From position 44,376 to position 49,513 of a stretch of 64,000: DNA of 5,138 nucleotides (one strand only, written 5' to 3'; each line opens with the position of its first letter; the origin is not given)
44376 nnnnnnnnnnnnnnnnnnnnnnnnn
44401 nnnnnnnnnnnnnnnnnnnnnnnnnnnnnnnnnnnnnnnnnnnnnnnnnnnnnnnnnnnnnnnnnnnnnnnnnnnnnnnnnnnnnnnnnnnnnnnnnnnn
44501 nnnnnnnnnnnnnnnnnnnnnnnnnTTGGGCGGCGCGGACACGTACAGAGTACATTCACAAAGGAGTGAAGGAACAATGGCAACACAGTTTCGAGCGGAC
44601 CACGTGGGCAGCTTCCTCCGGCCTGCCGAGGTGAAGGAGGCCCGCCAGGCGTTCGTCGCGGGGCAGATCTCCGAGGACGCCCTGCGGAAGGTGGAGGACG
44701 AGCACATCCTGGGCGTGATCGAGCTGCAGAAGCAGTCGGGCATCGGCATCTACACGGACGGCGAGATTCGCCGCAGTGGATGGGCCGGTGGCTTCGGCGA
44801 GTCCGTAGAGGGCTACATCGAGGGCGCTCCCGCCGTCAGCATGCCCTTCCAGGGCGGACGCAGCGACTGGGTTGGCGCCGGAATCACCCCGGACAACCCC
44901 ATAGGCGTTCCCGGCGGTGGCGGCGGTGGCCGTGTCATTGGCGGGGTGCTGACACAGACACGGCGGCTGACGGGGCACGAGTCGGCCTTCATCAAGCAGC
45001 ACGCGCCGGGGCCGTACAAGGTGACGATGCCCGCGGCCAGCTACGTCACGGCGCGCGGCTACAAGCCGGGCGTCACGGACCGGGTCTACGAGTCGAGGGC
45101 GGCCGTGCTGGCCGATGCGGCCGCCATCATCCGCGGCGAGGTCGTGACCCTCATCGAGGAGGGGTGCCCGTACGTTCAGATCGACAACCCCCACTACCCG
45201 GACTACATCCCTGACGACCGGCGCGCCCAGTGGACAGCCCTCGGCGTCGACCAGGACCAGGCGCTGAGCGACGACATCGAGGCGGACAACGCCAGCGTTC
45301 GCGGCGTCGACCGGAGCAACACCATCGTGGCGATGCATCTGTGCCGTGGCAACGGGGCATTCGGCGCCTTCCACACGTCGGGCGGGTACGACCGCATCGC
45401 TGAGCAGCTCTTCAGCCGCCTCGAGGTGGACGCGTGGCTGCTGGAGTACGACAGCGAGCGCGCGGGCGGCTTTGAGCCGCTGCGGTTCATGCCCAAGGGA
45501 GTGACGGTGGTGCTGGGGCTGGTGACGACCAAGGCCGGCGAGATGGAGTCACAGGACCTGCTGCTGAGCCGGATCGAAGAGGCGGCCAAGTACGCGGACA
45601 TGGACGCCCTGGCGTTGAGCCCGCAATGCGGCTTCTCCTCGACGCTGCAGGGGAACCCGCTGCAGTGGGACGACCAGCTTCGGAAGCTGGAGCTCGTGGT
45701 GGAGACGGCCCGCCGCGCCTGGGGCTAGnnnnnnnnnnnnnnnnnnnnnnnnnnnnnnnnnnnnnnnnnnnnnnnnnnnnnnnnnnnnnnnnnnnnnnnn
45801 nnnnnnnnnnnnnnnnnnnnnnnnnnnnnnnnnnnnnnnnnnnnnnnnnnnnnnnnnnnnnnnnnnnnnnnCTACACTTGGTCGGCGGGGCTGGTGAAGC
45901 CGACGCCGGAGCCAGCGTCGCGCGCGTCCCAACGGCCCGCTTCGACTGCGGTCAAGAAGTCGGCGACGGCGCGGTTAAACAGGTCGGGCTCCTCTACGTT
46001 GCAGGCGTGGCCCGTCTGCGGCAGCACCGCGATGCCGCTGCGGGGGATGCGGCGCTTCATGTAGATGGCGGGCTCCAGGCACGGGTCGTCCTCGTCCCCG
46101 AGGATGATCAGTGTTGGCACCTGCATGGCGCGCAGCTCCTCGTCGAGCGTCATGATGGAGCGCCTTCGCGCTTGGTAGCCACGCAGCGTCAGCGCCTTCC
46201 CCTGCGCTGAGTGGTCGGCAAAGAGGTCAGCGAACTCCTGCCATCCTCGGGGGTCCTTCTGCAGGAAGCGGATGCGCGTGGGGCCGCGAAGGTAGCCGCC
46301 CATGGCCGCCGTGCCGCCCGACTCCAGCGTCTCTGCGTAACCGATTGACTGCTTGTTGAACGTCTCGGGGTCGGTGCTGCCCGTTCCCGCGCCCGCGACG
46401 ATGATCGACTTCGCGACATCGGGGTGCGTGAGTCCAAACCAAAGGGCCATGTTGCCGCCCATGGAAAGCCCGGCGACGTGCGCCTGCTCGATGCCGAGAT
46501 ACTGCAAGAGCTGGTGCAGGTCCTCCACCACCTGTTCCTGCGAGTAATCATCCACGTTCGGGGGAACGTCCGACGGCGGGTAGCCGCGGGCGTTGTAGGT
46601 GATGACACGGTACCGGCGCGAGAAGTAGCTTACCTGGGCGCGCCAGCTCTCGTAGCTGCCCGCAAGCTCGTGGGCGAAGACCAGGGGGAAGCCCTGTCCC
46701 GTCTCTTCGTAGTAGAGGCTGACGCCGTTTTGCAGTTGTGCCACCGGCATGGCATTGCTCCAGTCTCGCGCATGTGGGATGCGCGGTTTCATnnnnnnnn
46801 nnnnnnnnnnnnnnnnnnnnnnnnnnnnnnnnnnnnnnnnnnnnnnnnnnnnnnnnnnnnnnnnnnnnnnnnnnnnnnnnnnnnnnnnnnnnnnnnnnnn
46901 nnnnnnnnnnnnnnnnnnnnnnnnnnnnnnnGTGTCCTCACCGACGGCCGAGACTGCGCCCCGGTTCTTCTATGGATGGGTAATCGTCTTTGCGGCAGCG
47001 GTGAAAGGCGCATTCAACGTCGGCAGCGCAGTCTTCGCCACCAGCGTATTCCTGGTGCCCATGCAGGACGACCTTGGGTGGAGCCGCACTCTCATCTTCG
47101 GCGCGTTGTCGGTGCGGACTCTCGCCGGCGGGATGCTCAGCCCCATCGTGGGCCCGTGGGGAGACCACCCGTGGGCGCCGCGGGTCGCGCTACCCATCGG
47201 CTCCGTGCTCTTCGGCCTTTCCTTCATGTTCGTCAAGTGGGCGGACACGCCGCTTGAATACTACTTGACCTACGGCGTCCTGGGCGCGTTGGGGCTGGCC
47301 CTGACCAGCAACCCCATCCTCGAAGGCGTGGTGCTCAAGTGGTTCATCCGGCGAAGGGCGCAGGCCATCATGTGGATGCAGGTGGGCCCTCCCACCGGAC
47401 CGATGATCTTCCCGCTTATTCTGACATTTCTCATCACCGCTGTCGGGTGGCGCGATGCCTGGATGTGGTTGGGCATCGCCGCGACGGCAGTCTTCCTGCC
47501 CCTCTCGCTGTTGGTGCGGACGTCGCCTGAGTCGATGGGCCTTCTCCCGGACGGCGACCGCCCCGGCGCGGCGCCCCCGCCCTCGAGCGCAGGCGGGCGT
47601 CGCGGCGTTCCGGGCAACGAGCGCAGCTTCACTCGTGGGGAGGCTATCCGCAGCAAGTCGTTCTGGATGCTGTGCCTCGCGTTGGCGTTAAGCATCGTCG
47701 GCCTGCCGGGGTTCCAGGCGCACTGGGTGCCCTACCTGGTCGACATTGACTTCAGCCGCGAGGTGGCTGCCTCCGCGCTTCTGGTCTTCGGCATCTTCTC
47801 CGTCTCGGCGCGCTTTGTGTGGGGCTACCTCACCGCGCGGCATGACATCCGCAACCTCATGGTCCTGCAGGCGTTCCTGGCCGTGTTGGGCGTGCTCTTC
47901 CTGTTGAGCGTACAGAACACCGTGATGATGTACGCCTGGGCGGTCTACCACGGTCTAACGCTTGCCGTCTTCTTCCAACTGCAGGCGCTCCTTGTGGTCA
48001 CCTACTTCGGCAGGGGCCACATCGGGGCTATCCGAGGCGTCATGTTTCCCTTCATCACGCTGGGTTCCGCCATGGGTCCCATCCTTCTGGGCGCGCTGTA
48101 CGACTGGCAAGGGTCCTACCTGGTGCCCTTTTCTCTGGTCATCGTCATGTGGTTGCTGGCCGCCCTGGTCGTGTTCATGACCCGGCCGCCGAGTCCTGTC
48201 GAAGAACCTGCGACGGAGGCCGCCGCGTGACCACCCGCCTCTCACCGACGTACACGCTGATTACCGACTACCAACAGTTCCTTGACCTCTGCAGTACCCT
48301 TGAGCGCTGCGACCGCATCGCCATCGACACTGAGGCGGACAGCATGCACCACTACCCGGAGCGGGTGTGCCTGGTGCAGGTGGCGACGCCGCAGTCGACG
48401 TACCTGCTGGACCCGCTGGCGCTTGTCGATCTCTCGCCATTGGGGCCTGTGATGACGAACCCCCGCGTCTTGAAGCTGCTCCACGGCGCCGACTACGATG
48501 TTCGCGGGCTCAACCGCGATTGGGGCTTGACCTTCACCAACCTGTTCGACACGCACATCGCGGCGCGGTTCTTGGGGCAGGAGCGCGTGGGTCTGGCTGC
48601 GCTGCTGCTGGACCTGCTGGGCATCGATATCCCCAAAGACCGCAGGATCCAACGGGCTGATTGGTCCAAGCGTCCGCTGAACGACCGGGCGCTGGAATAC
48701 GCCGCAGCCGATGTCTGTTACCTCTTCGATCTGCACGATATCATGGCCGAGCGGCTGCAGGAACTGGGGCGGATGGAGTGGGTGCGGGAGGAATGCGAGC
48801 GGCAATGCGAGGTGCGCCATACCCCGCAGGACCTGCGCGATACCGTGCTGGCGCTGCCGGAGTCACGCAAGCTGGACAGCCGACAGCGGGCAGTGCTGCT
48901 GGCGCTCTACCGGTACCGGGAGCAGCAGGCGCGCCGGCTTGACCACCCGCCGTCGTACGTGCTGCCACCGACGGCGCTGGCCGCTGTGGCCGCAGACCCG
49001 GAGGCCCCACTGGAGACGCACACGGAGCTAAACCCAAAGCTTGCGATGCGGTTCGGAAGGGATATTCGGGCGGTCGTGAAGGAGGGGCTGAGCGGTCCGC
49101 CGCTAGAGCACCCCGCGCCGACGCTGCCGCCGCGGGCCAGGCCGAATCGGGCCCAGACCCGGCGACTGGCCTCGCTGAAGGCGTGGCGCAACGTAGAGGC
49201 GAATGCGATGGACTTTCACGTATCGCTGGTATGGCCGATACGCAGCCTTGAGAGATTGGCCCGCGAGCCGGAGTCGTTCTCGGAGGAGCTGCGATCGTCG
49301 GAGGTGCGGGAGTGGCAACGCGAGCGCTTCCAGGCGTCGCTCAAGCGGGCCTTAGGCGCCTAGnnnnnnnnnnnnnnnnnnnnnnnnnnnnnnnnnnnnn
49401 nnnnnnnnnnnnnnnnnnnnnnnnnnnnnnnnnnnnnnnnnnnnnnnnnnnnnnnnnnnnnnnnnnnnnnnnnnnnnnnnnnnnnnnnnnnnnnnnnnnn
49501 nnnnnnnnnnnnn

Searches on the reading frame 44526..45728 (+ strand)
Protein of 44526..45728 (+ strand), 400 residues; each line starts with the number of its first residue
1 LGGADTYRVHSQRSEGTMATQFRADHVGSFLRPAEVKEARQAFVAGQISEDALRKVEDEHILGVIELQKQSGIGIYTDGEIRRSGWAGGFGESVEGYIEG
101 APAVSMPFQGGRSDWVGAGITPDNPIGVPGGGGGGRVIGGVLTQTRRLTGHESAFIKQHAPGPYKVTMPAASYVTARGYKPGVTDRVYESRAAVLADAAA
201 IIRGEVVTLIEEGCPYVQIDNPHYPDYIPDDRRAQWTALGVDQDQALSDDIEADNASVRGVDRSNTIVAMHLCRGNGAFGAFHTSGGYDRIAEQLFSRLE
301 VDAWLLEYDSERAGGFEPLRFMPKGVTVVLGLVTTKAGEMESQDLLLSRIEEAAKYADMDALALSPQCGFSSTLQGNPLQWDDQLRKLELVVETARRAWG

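Call 61: search_protein_families(library=pfam, proteins=[window:44526-45728:+], max_evalue=0.00001)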
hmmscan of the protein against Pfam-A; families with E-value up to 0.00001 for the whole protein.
window:44526-45728:+ (400 aa): 1 family
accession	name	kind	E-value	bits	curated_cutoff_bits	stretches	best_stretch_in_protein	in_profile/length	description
PF01717.24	Meth_synt_2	-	2e-19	70.5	21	1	26-395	5-322/324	Cobalamin-independent synthase, Catalytic domain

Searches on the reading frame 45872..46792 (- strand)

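Call 61: search_protein_families(library=pfam, proteins=[window:45872-46792:-], max_evalue=0.00001)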
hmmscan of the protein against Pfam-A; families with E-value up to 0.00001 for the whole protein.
window:45872-46792:- (306 aa): 3 families
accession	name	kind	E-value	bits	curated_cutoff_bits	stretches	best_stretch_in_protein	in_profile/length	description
PF00561.26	Abhydrolase_1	-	1e-23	84.8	25.8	1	36-239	2-213/245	alpha/beta hydrolase fold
PF12697.13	Abhydrolase_6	-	1.4e-18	68.8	26.3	1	37-275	1-217/217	Alpha/beta hydrolase family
PF12146.15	Hydrolase_4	-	1.2e-10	41.5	27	1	57-238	27-205/239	Serine aminopeptidase, S33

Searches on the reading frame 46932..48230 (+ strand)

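Call 61: search_protein_families(library=pfam, proteins=[window:46932-48230:+], max_evalue=0.00001)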
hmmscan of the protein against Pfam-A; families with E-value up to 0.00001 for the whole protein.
window:46932-48230:+ (432 aa): 1 family
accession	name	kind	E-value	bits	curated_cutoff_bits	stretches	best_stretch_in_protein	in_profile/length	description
PF07690.21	MFS_1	-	2.5e-37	129.1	33.4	2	28-370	6-334/347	Major Facilitator Superfamily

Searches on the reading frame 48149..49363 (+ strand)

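Call 61: search_protein_families(library=pfam, proteins=[window:48149-49363:+], max_evalue=0.00001)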
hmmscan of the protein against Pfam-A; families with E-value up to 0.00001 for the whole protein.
window:48149-49363:+ (404 aa): 2 families
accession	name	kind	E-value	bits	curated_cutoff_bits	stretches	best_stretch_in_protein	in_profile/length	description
PF01612.26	DNA_pol_A_exo1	-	1.3e-39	136.2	23.6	1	35-203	1-172/173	3'-5' exonuclease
PF00570.28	HRDC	-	3.3e-09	37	23.8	0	246-283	1-38/68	HRDC domain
